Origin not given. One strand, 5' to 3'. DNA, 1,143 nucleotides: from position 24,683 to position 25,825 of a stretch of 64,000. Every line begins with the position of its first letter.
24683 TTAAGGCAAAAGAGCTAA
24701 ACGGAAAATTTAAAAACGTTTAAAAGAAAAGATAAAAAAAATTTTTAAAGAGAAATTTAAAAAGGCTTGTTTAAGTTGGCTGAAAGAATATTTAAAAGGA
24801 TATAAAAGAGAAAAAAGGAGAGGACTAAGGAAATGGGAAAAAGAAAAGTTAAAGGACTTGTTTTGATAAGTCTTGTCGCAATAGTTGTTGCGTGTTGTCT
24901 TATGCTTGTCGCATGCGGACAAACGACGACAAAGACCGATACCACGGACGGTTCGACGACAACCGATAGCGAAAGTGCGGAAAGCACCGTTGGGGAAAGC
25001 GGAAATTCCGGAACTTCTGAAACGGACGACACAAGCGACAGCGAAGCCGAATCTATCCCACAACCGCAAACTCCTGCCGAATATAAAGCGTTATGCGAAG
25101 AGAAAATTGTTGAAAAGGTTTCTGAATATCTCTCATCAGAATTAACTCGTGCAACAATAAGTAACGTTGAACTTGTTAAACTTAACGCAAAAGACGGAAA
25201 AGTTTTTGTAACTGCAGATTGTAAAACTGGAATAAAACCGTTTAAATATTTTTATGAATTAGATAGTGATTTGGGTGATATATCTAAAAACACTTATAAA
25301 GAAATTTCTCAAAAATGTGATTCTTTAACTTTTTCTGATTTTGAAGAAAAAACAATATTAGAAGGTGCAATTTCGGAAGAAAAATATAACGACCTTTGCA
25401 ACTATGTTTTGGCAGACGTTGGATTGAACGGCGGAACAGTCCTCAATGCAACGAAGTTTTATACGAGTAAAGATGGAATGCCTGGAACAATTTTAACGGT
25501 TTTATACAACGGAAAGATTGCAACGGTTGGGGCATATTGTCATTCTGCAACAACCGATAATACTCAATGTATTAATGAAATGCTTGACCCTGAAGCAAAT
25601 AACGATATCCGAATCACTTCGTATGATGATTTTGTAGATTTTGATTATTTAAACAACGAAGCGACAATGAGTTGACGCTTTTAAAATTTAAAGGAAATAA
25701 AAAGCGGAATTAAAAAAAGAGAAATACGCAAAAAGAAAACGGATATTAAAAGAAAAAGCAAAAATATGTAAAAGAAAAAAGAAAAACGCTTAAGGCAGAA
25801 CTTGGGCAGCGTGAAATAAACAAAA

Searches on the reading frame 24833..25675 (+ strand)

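Call 35: search_protein_families(library=pfam, proteins=[window:24833-25675:+], max_evalue=0.00001)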
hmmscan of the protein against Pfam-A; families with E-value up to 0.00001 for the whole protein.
window:24833-25675:+ (280 aa): 1 family
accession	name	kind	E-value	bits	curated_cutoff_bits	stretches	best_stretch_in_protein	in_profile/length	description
PF21827.1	New_glue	-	2.8e-06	27.4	31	1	11-74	4-66/94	New glue protein family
